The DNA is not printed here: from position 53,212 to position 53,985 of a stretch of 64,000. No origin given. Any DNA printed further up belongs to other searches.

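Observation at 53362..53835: Eukaryote-type PLAAT/HRASLS/LRAT-like phospholipase-acyltransferase with C-terminal membrane anchor in a bacterial island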

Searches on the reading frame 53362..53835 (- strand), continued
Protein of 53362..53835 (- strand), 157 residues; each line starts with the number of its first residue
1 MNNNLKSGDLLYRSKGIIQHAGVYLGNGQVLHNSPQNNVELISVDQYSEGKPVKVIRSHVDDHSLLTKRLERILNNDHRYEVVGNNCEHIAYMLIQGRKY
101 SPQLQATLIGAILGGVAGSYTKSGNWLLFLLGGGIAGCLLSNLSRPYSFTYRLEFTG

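Call 21: find_related_loci(query=A2, collection=genome_contigs, flank=8000)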
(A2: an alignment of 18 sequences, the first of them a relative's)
Query A2 (157 aa) in genome_contigs; peptide patterns used: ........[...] (x = any residue, [..] = any of these).
20 stretches matched a pattern; 13 encode a relative of the query (tblastn E <= 1e-3); 13 distinct loci.
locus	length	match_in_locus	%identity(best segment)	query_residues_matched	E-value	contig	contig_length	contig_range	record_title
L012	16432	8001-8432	52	4-147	2e-48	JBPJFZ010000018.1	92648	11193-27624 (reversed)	Oleiphilaceae bacterium J1-3 NODE_18_length_92648_cov_45.515, whole genome shotgun sequence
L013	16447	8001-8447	48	1-147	1e-42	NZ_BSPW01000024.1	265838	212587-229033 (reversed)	Vibrio zhanjiangensis strain NBRC 108723 sequence024, whole genome shotgun sequence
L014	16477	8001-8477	43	1-157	2e-42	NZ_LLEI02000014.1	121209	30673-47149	Vibrio bivalvicida strain 605 contig_14, whole genome shotgun sequence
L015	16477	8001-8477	43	1-157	3e-41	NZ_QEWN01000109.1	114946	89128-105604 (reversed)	Vibrio sp. Hep-1b-8 contig109, whole genome shotgun sequence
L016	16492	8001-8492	43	1-154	1e-40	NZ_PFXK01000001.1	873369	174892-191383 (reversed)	Vibrio sp. HA2012 contig1, whole genome shotgun sequence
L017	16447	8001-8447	44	1-147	1e-40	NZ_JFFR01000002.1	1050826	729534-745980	Vibrio fortis strain Dalian14 scaffold13, whole genome shotgun sequence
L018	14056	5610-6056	46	1-147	1e-40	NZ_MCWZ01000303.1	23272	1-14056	Vibrio sp. 10N.261.55.A7 10N.261.55.A7_contig_64, whole genome shotgun sequence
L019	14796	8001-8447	44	1-147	5e-40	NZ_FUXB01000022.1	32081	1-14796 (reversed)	Vibrio cincinnatiensis DSM 19608, whole genome shotgun sequence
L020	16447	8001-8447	45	1-147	1e-39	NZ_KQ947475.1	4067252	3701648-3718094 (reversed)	Vibrio sp. MEBiC08052 scaffold00001, whole genome shotgun sequence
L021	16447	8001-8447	44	1-147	3e-39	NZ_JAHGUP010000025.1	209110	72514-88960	Vibrio anguillarum strain DSM 21597 DSM21597_trimmed_(paired)_contig_25, whole genome shotgun sequence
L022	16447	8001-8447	42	1-147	3e-39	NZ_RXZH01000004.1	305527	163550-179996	Vibrio aquaticus strain BEI207 scaffold_3, whole genome shotgun sequence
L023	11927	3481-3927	39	1-150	3e-30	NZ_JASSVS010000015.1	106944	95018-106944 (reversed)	Marinobacter azerbaijanicus strain TBZ242 NODE_15_length_106944_cov_169.030814, whole genome shotgun sequence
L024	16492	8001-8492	43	1-154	4e-40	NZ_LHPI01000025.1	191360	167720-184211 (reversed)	Vibrio hepatarius strain DSM 19134 contig0025, whole genome shotgun sequence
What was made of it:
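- Tried and rejected: A narrower alignment gave 13 loci (call 21).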

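Call 23: predict_structure(alignment_id=A1)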
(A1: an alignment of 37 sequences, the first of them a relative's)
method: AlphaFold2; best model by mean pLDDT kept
length: 157 residues; sequences in the alignment: 37
mean_pLDDT: 88.9   pTM: 0.82
mean pLDDT of the five models: 88.9, 88.2, 87.6, 85.8, 84.6
residues with pLDDT >= 90: 109; 70-90: 41; 50-70: 3; < 50: 4
segments of 3 or more residues with pLDDT < 50: none
pLDDT, mean of each block of 10 residues (from residue 1): 80 90 94 87 93 91 90 84 87 92 95 94 87 96 93 66
secondary structure, 60 per line:
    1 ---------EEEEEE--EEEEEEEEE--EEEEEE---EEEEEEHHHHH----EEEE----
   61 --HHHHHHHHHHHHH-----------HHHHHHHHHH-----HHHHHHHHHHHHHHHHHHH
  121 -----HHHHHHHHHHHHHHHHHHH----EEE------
elements in order: E10-15 E18-26 E29-34 E38-43 H44-48 E53-56 H63-75 H87-96 H102-120 H126-144 E149-151
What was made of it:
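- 53536..53835 (-): Cytoplasmic catalytic domain (residues 1-100). His20 is at 53776-53778, His32 at 53740-53742, and Cys87 of NCEH at 53575-53577. AF2 model pLDDT 88.9, with Cys87 at the N-terminus of helix 87-96 and the His residues on strands 18-26 and 29-34 (call 23).
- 53404..53532 (-): C-terminal two-helix glycine-zipper membrane hairpin (residues 102-144). AF2 helices 102-120 and 126-144 with pLDDT over 90 (call 23).
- AF2 model pLDDT 88.9 (call 23).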

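Call 27: fold_search(model_id=the predicted structure, library=pdb)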
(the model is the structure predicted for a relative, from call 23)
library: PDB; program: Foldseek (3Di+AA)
matches with E <= 10: 203; with E <= 0.001: 6
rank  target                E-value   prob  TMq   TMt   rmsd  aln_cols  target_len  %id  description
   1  7c3z                  6.2e-05  1.00  0.46  0.67   3.5        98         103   23  The structure of class II tumor suppressor protein H-REV107 (released 2021-05-19)
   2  8iuf_E7               1.1e-04  1.00  0.50  0.34   7.8       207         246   14  Cryo-EM structure of Euglena gracilis super-complex I+III2+IV, composite (released 2024-02-28)
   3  4dot                  1.9e-04  1.00  0.47  0.68   3.8       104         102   22  Crystal structure of human HRASLS3. (released 2012-05-30)
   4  4fa0                  2.9e-04  1.00  0.48  0.71   3.5       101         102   25  Crystal structure of human AdPLA to 2.65 A resolution (released 2012-06-06)
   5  7zom                  3.3e-04  1.00  0.46  0.65   3.5       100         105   23  Crystal structure of N-terminal catalytic domain of human PLAAT3 (released 2023-04-26)
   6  4dpz                  9.3e-04  1.00  0.44  0.61   4.7       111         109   22  Crystal structure of human HRASLS2 (released 2012-05-30)
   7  2kyt_MODEL_1_A        1.7e-03  1.00  0.49  0.60   3.4       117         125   21  Solution structure of the H-REV107 N-terminal domain (released 2010-11-03)
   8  7zot_A                2.1e-03  1.00  0.47  0.61   4.2       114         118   18  crystal structure of PLAAT4 N-terminal domain (released 2022-10-26)
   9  7v6u_A                1.7e-02  0.99  0.27  0.33   2.8        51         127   33  Crystal structure of bacterial peptidase (released 2022-08-24)
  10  2k1g_MODEL_1_A        2.0e-02  0.99  0.26  0.31   2.1        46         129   35  Solution NMR structure of lipoprotein spr from Escherichia coli K12. Northeast Structural Genomics target ER54 (released 2008-03-18)
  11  7v6s_A                2.3e-02  0.99  0.26  0.33   2.9        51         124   33  Crystal structure of bacterial peptidase (released 2022-08-24)
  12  8xup_G                2.7e-02  0.99  0.30  0.33   6.3        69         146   30  Crystal structure of lipoprotein NlpI in complex with MepS (released 2024-06-05)
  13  7v6t_A                2.9e-02  0.99  0.27  0.32   2.8        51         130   33  Crystal structure of bacterial peptidase (released 2022-08-24)
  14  8xud_J                3.1e-02  0.99  0.33  0.35   3.6        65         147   31  Crystal structure of adaptor NlpI in complex with endopeptidase MepS and PDZ-protease Prc (released 2024-06-05)
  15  7v6t_B                3.5e-02  0.99  0.27  0.34   2.7        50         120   34  Crystal structure of bacterial peptidase (released 2022-08-24)
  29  3i86_B                2.1e-01  0.85  0.23  0.26   3.1        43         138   35  Crystal structure of the P60 Domain from M. avium subspecies paratuberculosis antigen MAP1204 (released 2010-07-21)
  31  3gt2                  2.2e-01  0.84  0.27  0.31   3.4        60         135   25  Crystal Structure of the P60 Domain from M. avium paratuberculosis Antigen MAP1272c (released 2010-04-07)
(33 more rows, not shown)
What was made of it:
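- On Vertebrate PLAAT/HRASLS subfamily ('eukaryote-type'): Identity to PLAAT is about 22-25% (call 27).
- Foldseek top hits are PLAAT3 and PLAAT2, target TM-score 0.61-0.71 (call 27).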

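Call 28: search_protein_families(library=padloc, proteins=[L013:6435-7076:-, L013:5381-6421:-, L020:6789-7400:-, L020:2500-6708:-, L022:3914-7063:-, L022:2256-3887:-, L022:950-2263:-, L023:1499-2842:-, L012:6412-7728:+, L012:8529-9854:-], max_evalue=0.00001)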
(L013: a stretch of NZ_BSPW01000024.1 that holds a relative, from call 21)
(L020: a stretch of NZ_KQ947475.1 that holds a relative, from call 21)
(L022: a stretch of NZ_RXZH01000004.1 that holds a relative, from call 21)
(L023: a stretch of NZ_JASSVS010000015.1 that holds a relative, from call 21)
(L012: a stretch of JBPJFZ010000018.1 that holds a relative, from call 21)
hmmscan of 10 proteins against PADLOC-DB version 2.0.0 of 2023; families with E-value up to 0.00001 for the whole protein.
L013:6435-7076:- (213 aa): 1 family
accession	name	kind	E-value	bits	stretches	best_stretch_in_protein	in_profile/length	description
PDLC02991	DarT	-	8.4e-66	219.6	1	2-213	5-196/196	-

L013:5381-6421:- (346 aa): 1 family
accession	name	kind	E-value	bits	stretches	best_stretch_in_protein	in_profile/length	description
PDLC02990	DarG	-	9.9e-144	476.8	1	1-341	1-328/329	-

L020:6789-7400:- (203 aa): 2 families
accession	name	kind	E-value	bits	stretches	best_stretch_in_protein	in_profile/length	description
PDLC03657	mREase_IV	-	2.6e-21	74.2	1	2-123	3-127/317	Type IV methyl-directed restriction enzyme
PDLC03026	MTase_I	-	1.8e-16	58.4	1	103-202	388-481/487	Type I methyltransferase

L020:2500-6708:- (1402 aa): 7 families
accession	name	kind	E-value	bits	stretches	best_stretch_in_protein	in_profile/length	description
PDLC03964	TmtA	-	2.5e-276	918.7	2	7-1152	3-1134/1538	-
PDLC03972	TmtA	-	1.5e-44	150.4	1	52-1375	43-1288/1302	-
PDLC03971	TmtA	-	4e-40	135.3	1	41-388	47-408/1782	-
PDLC03965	TmtA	-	3e-36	122.9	1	47-489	27-426/1370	-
PDLC03966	TmtA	-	8e-30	101.4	1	45-378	38-371/1655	-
PDLC03968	TmtA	-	1.4e-15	54.1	0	287-387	273-369/1486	-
PDLC03970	TmtA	-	1.4e-08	31.2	1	47-126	61-131/1552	-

L022:3914-7063:- (1049 aa): 6 families
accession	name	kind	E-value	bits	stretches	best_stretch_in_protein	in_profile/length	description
PDLC03048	REase_I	-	4.5e-48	162.1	2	258-927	215-877/976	Type I restriction enzyme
PDLC03041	REase_I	-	1.1e-40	137.5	1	89-726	119-748/1099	Type I restriction enzyme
PDLC03044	REase_I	-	4.9e-39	132.1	2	256-772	224-743/1034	Type I restriction enzyme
PDLC03040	REase_I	-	5.7e-39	131.7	1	14-935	15-870/1029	Type I restriction enzyme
PDLC03046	REase_I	-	6.6e-22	75.3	2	101-208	117-222/1025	Type I restriction enzyme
PDLC03045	REase_I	-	3.3e-20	69.7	1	285-697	256-671/995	Type I restriction enzyme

L022:2256-3887:- (543 aa): 34 families (the best 25 are shown)
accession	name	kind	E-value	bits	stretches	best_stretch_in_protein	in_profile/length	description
PDLC03033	MTase_I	-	8.2e-285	943.8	1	1-543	1-541/541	Type I methyltransferase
PDLC03027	MTase_I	-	1.4e-58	197.2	1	164-497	124-440/810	Type I methyltransferase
PDLC03022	MTase_I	-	2.8e-57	192.7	1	39-496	33-476/857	Type I methyltransferase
PDLC03031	MTase_I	-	6.3e-43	145.1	1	102-495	82-485/834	Type I methyltransferase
PDLC03021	MTase_I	-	3.2e-42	143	1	14-525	11-484/491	Type I methyltransferase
PDLC03035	MTase_I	-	4e-39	132.7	1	156-445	129-413/653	Type I methyltransferase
PDLC03032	MTase_I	-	1.6e-38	130.4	1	176-495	135-440/1001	Type I methyltransferase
PDLC03029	MTase_I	-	2.7e-34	116.7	1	182-499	158-473/661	Type I methyltransferase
PDLC03019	MTase_I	-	3.7e-29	99.6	1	167-540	136-502/932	Type I methyltransferase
PDLC03020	MTase_I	-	3.1e-28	97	1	175-410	159-392/410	Type I methyltransferase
PDLC03240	MTase_II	-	7.1e-27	92.4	1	175-540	158-510/511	Type II methyltransferase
PDLC03038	MTase_I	-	2.5e-26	89.8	1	151-493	118-450/896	Type I methyltransferase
PDLC03028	MTase_I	-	5.5e-26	88.9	1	104-494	807-1190/1236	Type I methyltransferase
PDLC04134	mad2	-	1.1e-25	88.4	1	140-466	219-487/492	mads_2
PDLC03039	MTase_I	-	2e-25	87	1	154-508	119-463/708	Type I methyltransferase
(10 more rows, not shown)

L022:950-2263:- (437 aa): 99 families (the best 25 are shown)
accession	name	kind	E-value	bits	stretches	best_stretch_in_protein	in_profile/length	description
PDLC03104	Specificity_I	-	3.2e-122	406.7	1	162-428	148-414/415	Type I specificity subunit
PDLC03068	Specificity_I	-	1.9e-93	311.8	1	32-429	25-398/403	Type I specificity subunit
PDLC03086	Specificity_I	-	3.4e-75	251.8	2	6-202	5-203/458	Type I specificity subunit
PDLC03089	Specificity_I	-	4.1e-74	248.3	1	18-429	17-436/446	Type I specificity subunit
PDLC03099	Specificity_I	-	1e-60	204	1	69-433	45-397/405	Type I specificity subunit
PDLC03168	Specificity_I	-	1.2e-60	204.3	2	21-202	15-195/459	Type I specificity subunit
PDLC03112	Specificity_I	-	1.3e-60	203.7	1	18-428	13-377/378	Type I specificity subunit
PDLC03164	Specificity_I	-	7.4e-59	198.1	1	50-428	40-396/409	Type I specificity subunit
PDLC03154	Specificity_I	-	3.1e-50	169.9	2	30-200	22-191/406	Type I specificity subunit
PDLC03135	Specificity_I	-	2.8e-49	166.4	1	106-428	85-394/595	Type I specificity subunit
PDLC03066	Specificity_I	-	4.4e-47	158.8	1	34-433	40-438/441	Type I specificity subunit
PDLC03092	Specificity_I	-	4.5e-47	159.2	1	37-428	30-397/397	Type I specificity subunit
PDLC03087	Specificity_I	-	3.6e-40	136.2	2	29-212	32-221/418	Type I specificity subunit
PDLC03172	Specificity_I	-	1.3e-38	131.3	1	28-432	21-425/431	Type I specificity subunit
PDLC03100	Specificity_I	-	3e-38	130.3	2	20-194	208-384/392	Type I specificity subunit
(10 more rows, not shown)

L023:1499-2842:- (447 aa): 0 families

L012:6412-7728:+ (438 aa): 0 families

L012:8529-9854:- (441 aa): 1 family
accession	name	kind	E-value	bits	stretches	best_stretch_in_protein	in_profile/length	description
PDLC04689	PDC-M51A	-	1.8e-07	28.3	1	162-243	285-363/420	-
